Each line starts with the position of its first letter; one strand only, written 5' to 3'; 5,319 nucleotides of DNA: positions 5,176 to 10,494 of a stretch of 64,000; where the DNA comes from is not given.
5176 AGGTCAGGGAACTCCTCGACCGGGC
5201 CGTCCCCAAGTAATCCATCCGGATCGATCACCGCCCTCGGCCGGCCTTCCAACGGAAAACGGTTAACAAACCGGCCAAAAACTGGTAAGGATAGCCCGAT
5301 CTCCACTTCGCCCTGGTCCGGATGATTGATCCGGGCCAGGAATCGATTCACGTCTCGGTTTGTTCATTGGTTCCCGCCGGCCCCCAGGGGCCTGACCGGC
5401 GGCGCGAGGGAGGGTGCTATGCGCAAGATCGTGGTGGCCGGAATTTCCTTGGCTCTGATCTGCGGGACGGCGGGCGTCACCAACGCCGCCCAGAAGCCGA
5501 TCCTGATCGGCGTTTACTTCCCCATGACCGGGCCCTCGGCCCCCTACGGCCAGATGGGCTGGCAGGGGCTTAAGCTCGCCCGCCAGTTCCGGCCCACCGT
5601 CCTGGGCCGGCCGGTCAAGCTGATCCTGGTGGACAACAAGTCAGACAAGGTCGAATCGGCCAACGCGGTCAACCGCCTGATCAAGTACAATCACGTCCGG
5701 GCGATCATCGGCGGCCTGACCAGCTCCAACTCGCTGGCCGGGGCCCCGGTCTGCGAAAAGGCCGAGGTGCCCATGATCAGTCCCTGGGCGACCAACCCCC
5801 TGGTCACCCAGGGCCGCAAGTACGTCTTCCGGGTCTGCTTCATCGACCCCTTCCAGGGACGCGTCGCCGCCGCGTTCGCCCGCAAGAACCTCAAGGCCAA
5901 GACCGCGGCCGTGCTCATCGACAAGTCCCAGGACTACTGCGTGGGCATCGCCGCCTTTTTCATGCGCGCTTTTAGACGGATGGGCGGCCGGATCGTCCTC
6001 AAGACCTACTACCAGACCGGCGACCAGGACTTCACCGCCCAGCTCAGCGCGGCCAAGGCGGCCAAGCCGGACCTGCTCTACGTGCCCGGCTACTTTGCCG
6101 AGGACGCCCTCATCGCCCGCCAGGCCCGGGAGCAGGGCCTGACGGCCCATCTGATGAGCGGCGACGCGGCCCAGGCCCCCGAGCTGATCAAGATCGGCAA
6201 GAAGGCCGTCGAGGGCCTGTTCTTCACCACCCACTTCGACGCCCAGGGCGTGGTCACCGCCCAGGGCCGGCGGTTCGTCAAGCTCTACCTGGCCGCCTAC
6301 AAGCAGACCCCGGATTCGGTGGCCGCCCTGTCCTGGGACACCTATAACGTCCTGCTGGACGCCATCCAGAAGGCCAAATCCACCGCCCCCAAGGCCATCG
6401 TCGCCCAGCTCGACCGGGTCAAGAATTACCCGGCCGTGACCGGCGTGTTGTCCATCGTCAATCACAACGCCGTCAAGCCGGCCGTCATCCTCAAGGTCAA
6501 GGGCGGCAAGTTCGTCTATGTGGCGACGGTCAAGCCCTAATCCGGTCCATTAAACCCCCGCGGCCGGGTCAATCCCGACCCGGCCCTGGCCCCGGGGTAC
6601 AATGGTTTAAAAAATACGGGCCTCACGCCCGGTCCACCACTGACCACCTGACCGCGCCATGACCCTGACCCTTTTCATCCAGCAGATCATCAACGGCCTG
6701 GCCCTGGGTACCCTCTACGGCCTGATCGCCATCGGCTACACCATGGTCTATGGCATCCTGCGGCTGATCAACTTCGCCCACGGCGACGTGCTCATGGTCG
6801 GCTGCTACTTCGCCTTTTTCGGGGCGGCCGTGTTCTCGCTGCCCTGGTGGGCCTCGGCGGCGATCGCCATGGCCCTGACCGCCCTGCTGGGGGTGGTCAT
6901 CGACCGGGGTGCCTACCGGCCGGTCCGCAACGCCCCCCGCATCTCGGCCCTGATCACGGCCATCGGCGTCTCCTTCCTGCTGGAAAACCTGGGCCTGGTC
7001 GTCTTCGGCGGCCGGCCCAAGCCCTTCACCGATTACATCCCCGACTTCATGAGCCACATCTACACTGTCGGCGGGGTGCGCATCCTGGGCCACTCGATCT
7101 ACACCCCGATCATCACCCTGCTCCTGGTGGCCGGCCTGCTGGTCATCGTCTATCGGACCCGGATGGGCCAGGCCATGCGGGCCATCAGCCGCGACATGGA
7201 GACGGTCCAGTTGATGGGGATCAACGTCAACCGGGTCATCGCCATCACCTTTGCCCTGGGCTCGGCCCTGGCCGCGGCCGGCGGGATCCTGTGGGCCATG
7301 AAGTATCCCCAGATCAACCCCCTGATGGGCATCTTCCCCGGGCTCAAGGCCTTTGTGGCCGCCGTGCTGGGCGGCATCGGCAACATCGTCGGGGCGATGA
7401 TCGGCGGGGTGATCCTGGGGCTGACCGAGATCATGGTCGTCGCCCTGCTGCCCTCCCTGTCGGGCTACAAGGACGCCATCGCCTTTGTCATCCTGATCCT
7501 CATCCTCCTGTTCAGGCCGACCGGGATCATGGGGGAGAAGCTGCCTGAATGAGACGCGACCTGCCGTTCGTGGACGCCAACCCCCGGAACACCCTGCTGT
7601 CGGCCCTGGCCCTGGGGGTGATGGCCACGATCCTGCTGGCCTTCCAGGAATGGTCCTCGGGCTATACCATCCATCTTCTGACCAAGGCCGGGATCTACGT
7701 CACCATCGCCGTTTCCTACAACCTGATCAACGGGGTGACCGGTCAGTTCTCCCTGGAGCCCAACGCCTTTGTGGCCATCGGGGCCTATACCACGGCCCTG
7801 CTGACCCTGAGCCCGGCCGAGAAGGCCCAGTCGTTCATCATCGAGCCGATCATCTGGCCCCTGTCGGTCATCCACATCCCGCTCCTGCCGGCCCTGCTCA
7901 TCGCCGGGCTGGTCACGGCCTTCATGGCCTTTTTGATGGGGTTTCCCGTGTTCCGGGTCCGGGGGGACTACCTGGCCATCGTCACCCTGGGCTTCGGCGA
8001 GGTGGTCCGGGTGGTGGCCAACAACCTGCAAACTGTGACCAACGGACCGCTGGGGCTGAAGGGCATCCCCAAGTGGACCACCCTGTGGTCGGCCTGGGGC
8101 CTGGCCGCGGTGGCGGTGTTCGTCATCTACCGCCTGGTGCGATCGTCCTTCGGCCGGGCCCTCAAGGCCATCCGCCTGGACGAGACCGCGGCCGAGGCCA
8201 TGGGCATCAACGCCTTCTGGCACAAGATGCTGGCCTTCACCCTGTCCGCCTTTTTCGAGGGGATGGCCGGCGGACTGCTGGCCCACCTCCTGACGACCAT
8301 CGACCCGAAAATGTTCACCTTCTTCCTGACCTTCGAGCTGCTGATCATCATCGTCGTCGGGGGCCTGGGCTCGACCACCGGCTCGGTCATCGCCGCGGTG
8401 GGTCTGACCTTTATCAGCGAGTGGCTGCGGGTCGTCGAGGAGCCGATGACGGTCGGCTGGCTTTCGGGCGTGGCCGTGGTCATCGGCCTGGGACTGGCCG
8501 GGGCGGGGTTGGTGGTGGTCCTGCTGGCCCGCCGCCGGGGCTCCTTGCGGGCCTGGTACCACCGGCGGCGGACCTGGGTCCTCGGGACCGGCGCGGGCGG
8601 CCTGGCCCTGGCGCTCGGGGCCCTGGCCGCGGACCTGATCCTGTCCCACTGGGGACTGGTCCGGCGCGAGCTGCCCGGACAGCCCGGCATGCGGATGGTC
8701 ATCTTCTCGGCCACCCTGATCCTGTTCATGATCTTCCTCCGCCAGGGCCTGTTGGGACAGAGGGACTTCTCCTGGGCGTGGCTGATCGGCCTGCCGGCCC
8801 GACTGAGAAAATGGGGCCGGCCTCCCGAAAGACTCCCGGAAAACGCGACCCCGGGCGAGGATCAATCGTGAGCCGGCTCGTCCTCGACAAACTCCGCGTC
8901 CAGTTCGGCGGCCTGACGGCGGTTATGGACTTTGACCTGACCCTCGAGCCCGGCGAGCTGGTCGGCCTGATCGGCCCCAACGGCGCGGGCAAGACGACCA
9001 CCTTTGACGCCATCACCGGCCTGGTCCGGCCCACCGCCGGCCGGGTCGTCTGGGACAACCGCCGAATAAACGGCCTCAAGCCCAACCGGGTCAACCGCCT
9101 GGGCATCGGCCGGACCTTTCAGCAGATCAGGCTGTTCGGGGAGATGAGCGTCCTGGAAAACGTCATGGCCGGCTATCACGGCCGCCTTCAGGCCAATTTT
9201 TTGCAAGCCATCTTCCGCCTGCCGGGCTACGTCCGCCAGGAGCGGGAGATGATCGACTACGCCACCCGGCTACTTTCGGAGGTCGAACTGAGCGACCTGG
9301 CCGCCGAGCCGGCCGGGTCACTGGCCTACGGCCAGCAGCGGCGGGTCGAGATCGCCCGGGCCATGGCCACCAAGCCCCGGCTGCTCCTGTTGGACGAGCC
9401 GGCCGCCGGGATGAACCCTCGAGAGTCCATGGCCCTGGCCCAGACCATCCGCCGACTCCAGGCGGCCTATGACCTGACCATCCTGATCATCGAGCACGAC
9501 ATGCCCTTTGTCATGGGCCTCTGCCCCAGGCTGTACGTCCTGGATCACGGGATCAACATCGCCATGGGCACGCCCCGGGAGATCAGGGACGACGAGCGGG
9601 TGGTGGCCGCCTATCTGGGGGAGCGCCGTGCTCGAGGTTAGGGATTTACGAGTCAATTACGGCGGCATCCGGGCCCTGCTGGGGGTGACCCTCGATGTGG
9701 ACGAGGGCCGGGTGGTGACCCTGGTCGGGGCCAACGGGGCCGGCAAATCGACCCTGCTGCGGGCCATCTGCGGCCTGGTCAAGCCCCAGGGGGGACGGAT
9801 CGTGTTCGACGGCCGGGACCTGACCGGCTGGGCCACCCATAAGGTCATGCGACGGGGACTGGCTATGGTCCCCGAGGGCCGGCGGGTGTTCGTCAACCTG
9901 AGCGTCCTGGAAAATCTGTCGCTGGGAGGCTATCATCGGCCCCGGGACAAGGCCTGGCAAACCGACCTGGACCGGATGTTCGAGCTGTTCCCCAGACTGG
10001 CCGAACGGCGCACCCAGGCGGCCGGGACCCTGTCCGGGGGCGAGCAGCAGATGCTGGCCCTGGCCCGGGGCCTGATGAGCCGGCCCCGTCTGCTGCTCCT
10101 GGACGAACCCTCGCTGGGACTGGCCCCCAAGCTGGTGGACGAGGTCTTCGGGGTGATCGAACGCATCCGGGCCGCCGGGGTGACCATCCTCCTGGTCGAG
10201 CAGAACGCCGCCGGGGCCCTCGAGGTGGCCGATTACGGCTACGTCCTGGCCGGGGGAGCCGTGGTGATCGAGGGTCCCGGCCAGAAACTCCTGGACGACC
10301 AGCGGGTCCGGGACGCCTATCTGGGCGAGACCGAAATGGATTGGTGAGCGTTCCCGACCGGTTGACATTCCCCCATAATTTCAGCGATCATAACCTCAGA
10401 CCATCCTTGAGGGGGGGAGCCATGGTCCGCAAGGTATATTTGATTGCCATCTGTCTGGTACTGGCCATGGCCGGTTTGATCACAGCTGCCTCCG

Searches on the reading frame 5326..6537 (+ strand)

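Call 7: search_protein_families(library=pfam, proteins=[window:5326-6537:+], max_evalue=1)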
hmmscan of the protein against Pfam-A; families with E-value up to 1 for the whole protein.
window:5326-6537:+ (404 aa): 3 families
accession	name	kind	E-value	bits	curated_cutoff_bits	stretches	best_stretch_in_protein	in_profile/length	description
PF13458.12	Peripla_BP_6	-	9.3e-56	190.4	31.7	1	58-395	1-343/343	Periplasmic binding protein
PF01094.35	ANF_receptor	-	3.8e-19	69.4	25.4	1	93-365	20-307/353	Receptor family ligand binding region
PF13433.12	Peripla_BP_5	-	1.8e-16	60.7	27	1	61-395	3-341/363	Periplasmic binding protein domain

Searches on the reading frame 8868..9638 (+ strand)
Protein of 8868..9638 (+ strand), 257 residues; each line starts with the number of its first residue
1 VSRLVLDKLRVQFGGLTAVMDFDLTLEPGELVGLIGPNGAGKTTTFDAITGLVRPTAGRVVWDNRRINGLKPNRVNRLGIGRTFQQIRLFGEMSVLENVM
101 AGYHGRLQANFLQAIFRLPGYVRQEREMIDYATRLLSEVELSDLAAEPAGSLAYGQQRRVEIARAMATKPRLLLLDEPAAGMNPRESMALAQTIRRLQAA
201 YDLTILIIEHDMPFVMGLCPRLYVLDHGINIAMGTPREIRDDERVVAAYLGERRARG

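Call 71: search_protein_families(library=pfam, proteins=[window:8868-9638:+], max_evalue=0.01)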
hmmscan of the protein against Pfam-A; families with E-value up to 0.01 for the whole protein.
window:8868-9638:+ (257 aa): 6 families
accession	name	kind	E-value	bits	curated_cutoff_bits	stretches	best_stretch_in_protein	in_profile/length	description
PF00005.33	ABC_tran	-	5.2e-34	118.2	25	1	21-179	3-136/137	ABC transporter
PF12399.14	BCA_ABC_TP_C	-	7.4e-10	38.7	25.5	1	231-253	3-25/27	Branched-chain amino acid ATP-binding cassette transporter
PF13304.12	AAA_21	-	1.5e-08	35.5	27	1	32-77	2-39/304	AAA domain, putative AbiEii toxin, Type IV TA system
PF13476.12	AAA_23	-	0.00019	22.6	27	1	23-50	14-40/201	AAA domain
PF13555.12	AAA_29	-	0.00022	21.3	27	1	28-57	21-50/61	P-loop containing region of AAA domain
PF02463.25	SMC_N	-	0.0025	17.7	40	0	31-49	26-44/220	RecF/RecN/SMC N terminal domain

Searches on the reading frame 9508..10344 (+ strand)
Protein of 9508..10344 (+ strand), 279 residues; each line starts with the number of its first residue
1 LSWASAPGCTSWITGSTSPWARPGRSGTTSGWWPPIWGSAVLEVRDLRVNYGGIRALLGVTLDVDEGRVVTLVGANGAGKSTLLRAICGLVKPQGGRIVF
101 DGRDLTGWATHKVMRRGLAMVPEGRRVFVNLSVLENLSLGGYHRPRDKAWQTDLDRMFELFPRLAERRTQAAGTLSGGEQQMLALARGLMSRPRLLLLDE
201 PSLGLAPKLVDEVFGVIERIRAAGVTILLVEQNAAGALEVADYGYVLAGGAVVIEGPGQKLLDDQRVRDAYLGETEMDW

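Call 26: search_protein_families(library=pfam, proteins=[window:9508-10344:+], max_evalue=0.00001)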
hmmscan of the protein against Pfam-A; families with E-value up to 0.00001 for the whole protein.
window:9508-10344:+ (279 aa): 2 families
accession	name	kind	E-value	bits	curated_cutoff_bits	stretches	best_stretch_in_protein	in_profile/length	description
PF00005.33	ABC_tran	-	8.1e-34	117.6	25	1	59-202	3-136/137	ABC transporter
PF13304.12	AAA_21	-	6.8e-12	46.5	27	0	168-229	231-295/304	AAA domain, putative AbiEii toxin, Type IV TA system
